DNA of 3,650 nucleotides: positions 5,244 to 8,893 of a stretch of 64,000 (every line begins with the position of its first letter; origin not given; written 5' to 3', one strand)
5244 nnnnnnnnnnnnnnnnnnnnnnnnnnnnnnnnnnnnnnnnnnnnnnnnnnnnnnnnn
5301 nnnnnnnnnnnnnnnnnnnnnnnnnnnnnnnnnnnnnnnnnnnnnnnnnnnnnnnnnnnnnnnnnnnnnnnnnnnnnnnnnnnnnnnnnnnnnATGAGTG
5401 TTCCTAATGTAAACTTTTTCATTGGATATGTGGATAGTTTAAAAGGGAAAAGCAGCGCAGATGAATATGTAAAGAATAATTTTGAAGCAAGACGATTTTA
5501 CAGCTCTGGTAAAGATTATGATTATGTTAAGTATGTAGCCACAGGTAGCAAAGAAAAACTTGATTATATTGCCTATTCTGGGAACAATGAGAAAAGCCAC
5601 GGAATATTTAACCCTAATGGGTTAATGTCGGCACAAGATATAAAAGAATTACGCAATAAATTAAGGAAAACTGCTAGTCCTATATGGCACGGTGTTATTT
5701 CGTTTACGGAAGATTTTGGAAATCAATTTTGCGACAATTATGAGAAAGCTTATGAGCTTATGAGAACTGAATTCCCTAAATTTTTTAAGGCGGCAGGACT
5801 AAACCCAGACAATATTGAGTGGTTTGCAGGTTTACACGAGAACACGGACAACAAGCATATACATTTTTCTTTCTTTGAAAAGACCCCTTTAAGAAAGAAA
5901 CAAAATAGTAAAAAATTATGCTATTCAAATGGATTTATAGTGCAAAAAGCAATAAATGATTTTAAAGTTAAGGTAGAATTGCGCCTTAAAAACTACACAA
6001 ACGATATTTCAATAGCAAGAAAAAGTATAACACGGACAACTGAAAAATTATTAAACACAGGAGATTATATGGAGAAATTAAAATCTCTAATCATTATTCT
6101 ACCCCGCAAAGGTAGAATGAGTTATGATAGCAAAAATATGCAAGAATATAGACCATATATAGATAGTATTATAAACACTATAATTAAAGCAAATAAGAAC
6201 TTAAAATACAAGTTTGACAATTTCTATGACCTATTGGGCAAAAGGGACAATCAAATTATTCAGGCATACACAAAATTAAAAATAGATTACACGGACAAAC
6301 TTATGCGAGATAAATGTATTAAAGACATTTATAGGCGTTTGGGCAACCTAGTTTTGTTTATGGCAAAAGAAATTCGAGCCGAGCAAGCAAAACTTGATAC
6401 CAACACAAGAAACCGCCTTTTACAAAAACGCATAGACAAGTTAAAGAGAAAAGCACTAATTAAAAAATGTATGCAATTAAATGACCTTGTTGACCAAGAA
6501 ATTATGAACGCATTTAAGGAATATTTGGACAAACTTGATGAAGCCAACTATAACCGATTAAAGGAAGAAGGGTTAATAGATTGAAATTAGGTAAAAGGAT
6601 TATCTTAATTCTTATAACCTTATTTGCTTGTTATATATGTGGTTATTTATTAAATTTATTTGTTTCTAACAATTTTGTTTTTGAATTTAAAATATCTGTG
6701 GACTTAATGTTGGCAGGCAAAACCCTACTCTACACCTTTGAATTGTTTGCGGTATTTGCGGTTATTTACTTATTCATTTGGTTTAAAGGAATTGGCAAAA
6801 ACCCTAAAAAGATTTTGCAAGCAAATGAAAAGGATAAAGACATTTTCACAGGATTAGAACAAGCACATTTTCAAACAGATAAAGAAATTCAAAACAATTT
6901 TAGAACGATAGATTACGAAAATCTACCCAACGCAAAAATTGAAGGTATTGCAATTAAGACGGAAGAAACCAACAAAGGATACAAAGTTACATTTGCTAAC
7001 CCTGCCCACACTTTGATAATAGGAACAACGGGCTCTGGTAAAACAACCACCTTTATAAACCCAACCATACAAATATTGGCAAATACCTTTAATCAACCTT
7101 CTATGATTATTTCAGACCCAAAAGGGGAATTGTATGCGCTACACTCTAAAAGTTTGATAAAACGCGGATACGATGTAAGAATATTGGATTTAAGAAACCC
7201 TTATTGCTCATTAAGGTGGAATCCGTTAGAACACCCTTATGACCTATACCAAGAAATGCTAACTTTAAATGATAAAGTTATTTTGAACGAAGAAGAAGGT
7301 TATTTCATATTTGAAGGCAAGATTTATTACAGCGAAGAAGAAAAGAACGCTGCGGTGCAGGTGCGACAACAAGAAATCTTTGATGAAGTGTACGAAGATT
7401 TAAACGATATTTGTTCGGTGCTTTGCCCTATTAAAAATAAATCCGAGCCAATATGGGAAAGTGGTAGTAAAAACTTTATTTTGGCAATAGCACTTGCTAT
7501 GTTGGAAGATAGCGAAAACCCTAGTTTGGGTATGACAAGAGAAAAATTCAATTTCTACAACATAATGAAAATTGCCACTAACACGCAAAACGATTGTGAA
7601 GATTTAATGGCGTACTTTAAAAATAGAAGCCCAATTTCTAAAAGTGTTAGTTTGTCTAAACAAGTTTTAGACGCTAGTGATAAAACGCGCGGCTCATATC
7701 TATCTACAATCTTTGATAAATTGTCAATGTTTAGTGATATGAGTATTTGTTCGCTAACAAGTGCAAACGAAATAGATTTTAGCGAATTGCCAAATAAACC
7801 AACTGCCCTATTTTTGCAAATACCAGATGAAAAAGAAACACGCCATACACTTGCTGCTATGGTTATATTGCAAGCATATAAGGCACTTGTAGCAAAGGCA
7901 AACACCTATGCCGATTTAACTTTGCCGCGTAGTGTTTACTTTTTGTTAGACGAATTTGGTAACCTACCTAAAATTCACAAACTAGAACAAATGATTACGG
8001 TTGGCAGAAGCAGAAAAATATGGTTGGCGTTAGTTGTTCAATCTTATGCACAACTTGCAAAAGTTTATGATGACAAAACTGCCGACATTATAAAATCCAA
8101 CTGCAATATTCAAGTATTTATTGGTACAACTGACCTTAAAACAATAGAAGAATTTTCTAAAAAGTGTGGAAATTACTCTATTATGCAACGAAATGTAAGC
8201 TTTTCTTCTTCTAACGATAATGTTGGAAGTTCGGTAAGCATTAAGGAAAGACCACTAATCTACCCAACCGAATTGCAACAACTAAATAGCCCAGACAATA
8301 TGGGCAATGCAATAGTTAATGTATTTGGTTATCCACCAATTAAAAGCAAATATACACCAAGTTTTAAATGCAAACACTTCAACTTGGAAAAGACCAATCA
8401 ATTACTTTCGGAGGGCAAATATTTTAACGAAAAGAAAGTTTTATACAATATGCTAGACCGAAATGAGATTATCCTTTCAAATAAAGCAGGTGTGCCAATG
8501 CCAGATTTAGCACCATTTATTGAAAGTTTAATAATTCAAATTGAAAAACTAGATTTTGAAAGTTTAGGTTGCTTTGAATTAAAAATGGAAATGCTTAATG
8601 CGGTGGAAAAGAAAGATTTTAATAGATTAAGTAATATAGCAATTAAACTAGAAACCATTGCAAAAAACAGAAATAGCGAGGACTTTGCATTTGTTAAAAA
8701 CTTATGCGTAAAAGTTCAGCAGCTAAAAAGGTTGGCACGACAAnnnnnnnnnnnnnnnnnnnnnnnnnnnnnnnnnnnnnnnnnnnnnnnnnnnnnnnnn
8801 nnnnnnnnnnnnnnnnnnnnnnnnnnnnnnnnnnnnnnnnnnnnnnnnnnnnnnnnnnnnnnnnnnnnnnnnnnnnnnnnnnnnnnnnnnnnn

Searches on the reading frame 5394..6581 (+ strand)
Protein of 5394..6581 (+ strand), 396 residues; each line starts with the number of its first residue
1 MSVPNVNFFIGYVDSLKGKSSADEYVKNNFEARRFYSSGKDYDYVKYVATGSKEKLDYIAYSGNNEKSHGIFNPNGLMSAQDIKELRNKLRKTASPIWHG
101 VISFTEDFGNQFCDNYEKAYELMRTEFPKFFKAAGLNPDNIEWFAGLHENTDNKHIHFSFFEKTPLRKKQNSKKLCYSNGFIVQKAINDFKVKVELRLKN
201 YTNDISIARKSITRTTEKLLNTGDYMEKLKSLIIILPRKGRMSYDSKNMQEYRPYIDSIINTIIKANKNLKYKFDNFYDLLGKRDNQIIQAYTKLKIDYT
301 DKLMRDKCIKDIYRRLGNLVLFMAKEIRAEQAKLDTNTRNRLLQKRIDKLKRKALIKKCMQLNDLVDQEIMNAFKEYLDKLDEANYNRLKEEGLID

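Call 6: search_protein_families(library=pfam, proteins=[window:5394-6581:+], max_evalue=1)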
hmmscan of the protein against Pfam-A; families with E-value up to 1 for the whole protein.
window:5394-6581:+ (396 aa): 3 families
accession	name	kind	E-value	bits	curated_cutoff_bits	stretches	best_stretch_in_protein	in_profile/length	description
PF18555.7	MobL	-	5.8e-32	111.6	28.5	1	46-358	39-367/383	MobL relaxases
PF03432.20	Relaxase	-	0.00032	21.4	24.6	1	78-161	25-99/132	MobA/VirD2-like, nuclease domain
PF01519.22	DUF16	-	0.051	14.5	40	1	171-232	9-70/104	Protein of unknown function DUF16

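Call 33: find_related_loci(query=A4, collection=genome_contigs, flank=10000)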
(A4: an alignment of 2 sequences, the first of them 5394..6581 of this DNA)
Query A4 (396 aa) in genome_contigs; peptide patterns used: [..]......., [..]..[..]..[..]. (x = any residue, [..] = any of these).
185 stretches matched a pattern; 16 encode a relative of the query (tblastn E <= 1e-3); 16 distinct loci.
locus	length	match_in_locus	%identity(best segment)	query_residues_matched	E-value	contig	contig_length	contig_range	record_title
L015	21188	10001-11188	67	1-396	3e-179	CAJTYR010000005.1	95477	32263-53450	MAG TPA_asm: uncultured Christensenella sp. isolate MGBC114398 genome assembly, contig: MGBC114398.5, whole genome shotg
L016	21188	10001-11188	66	1-396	1e-178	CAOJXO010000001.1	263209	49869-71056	MAG TPA_asm: uncultured Firmicutes bacterium isolate SRR15604611_bin.41_metawrap_v1.3_MAG genome assembly, contig: NODE.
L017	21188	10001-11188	66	1-396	2e-178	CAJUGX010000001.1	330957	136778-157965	MAG TPA_asm: uncultured Christensenella sp. isolate MGBC129349 genome assembly, contig: MGBC129349.1, whole genome shotg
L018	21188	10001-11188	66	1-396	2e-178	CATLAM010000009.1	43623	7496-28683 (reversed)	MAG TPA_asm: uncultured Eubacteriales bacterium isolate MGG03578_1680015426 genome assembly, contig: ERR2844015_3033, wh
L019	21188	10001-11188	65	1-396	6e-177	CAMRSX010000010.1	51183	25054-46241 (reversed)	MAG TPA_asm: uncultured Clostridia bacterium isolate SRR13573579_bin.28_metawrap_v1.3_MAG genome assembly, contig: NODE.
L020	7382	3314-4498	63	1-396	1e-166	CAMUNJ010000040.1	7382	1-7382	MAG TPA_asm: uncultured Firmicutes bacterium isolate SRR14038234_bin.76_metawrap_v1.3_MAG genome assembly, contig: NODE.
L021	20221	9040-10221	56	1-396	8e-150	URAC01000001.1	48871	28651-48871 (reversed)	uncultured Firmicutes bacterium isolate UMGS808 genome assembly, contig: NODE_102_length_48871_cov_11.398394, whole geno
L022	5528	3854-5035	55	1-396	1e-150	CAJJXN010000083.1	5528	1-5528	MAG TPA_asm: uncultured Firmicutes bacterium isolate ERR321483-bin.4 genome assembly, contig: NODE_3267_length_5528_cov_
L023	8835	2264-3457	55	1-396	7e-143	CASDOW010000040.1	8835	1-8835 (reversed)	uncultured bacterium isolate A102_L1_328328_idba_bin.151 genome assembly, contig: A102_L1_328328_idba_bin.151.fa_scaffol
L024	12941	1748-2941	54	1-396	6e-142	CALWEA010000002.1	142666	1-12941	MAG: uncultured Clostridia bacterium isolate BRZ_R__bin122 genome assembly, contig: BRZ_R__NODE_135_length_142666_cov_15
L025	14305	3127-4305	54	2-396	2e-141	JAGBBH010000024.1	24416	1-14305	MAG: Clostridia bacterium isolate RGIG8962 Water_deer_Rectum-2__c146271, whole genome shotgun sequence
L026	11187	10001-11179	54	2-396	2e-141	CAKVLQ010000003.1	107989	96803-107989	MAG: uncultured Clostridia bacterium isolate REFINED_METABAT215_TOP10_CONTIGS_1500_ASSEMBLY_K77_MERGED__Hadza_MoBio_hadz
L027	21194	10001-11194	54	1-396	2e-140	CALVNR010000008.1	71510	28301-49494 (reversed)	MAG: uncultured Clostridia bacterium isolate BRZ_QS__bin44 genome assembly, contig: BRZ_QS__NODE_301_length_71510_cov_14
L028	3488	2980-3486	78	2-170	3e-89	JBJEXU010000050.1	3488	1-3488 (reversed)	MAG: Christensenellales bacterium isolate LOHA03_bin.029 NODE_16483_length_3488_cov_4.732013, whole genome shotgun seque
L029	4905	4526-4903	75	2-127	2e-61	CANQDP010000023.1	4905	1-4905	MAG: uncultured Clostridia bacterium isolate Lapin-008__bin23 genome assembly, contig: Lapin-008__NODE_15335_length_4905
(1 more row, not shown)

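Call 40: search_protein_families(library=pfam, proteins=[L015:7417-8010:+, L028:278-871:+, L021:6279-6872:+, L026:7228-7827:+], max_evalue=0.001)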
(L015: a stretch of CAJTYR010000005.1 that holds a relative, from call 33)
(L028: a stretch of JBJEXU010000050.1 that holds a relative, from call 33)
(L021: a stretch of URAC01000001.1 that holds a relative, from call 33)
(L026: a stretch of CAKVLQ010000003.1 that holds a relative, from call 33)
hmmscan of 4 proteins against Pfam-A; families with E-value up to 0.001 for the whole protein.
L015:7417-8010:+ (198 aa): 2 families
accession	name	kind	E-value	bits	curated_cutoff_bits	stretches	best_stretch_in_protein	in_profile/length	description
PF00717.28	Peptidase_S24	-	3.9e-26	91.5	23.3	1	80-191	1-115/116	Peptidase S24-like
PF01726.22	LexA_DNA_bind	-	5.2e-06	26.6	23.7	1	14-61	13-60/65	LexA DNA binding domain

L028:278-871:+ (198 aa): 2 families
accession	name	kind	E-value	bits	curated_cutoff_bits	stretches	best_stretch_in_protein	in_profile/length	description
PF00717.28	Peptidase_S24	-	1.6e-29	102.4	23.3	1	80-191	1-115/116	Peptidase S24-like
PF01726.22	LexA_DNA_bind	-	2e-07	31.1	23.7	1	11-61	10-60/65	LexA DNA binding domain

L021:6279-6872:+ (198 aa): 2 families
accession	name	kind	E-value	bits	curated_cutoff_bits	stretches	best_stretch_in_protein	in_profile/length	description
PF00717.28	Peptidase_S24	-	1.7e-30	105.6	23.3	1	80-191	1-115/116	Peptidase S24-like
PF01726.22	LexA_DNA_bind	-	1e-07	32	23.7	1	11-61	10-60/65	LexA DNA binding domain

L026:7228-7827:+ (200 aa): 1 family
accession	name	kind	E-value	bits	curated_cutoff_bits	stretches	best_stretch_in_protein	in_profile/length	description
PF00717.28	Peptidase_S24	-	5e-32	110.5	23.3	1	82-194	1-116/116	Peptidase S24-like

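Call 41: search_protein_families(library=ncbifam, proteins=[L015:7417-8010:+, L028:278-871:+, L021:6279-6872:+], max_evalue=0.001)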
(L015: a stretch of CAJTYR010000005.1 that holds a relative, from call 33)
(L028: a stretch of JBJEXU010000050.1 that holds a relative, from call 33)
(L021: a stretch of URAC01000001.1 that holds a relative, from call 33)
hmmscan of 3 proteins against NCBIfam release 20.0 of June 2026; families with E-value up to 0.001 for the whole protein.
L015:7417-8010:+ (198 aa): 2 families
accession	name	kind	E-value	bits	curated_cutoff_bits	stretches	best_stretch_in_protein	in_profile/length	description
TIGR00498.1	lexA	equivalog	5.5e-38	130.6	110.95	1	12-191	11-195/203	transcriptional repressor LexA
NF007621.2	PRK10276.1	subfamily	4.7e-19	68.5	110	1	110-196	26-115/115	translesion error-prone DNA polymerase V autoproteolytic subunit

L028:278-871:+ (198 aa): 4 families
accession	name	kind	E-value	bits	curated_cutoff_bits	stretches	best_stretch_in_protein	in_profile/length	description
TIGR00498.1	lexA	equivalog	5e-45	153.6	110.95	1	11-196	10-200/203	transcriptional repressor LexA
NF007621.2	PRK10276.1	subfamily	7.9e-22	77.5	110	1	86-196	1-115/115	translesion error-prone DNA polymerase V autoproteolytic subunit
NF051876.1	transXXX_HumD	equivalog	8.9e-06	25.7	120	1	88-195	2-115/129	HumD family translesion DNA polymerase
TIGR02922.1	TIGR02922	hypoth_equivalog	2.1e-05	24.5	64.95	1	55-85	25-55/67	TIGR02922 family protein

L021:6279-6872:+ (198 aa): 3 families
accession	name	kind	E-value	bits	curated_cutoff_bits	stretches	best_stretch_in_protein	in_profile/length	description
TIGR00498.1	lexA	equivalog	1.5e-41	142.2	110.95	1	10-198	9-202/203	transcriptional repressor LexA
NF007621.2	PRK10276.1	subfamily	5.6e-20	71.5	110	1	87-196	2-115/115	translesion error-prone DNA polymerase V autoproteolytic subunit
NF051876.1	transXXX_HumD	equivalog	1.9e-05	24.6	120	1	90-196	4-116/129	HumD family translesion DNA polymerase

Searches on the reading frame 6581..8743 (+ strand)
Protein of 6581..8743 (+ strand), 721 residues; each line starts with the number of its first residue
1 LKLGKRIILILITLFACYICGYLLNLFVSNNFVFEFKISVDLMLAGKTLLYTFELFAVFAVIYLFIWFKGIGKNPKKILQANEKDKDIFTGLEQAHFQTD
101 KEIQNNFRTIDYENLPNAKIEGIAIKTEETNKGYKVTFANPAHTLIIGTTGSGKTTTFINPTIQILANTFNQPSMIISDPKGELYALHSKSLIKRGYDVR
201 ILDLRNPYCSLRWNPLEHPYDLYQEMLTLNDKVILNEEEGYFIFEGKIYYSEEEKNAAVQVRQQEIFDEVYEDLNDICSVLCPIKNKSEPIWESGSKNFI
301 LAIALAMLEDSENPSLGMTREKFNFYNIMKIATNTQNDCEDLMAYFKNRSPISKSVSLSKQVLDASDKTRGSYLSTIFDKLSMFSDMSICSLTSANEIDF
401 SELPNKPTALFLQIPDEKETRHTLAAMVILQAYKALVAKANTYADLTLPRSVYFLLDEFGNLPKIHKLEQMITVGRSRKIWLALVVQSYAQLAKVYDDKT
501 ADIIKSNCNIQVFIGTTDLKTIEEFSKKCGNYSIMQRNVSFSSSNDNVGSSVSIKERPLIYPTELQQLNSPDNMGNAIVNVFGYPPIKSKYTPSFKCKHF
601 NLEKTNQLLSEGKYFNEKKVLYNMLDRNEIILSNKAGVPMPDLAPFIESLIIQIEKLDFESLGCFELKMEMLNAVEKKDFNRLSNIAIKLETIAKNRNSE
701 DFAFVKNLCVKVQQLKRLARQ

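Call 6: search_protein_families(library=pfam, proteins=[window:6581-8743:+], max_evalue=1)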
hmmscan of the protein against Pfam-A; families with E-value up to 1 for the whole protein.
window:6581-8743:+ (721 aa): 11 families
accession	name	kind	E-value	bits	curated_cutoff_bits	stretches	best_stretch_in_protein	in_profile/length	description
PF02534.20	T4SS-DNA_transf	-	4.4e-52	177.9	20.1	1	131-607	33-458/468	Type IV secretory system Conjugative DNA transfer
PF12696.13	TraG-D_C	-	3.6e-32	111.4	22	1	452-569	2-125/126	TraM recognition site of TraD and TraG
PF10412.15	TrwB_AAD_bind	-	4.3e-27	95.4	20.5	2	272-570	88-368/387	Type IV secretion-system coupling protein DNA-binding domain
PF00270.35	DEAD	-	4.8e-05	23.6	26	1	142-198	15-71/167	DEAD/DEAH box helicase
PF01935.23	DUF87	-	0.00014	22.4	23.2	1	143-365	25-189/220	Helicase HerA, central domain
PF01580.24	FtsK_SpoIIIE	-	0.00052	20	24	1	139-181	36-80/221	FtsK/SpoIIIE family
PF13555.12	AAA_29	-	0.022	14.9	27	1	135-156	16-37/61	P-loop containing region of AAA domain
PF05872.18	HerA_C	-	0.027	13.6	22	1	127-204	8-81/502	Helicase HerA-like C-terminal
PF00437.27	T2SSE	-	0.053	12.6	24.9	1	119-167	120-167/370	Type II/IV secretion system protein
PF04851.21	ResIII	-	0.065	13.6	22.5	1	139-172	21-54/164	Type III restriction enzyme, res subunit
PF12775.13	AAA_7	-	0.096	12.6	25.8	1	118-168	7-60/181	P-loop containing dynein motor region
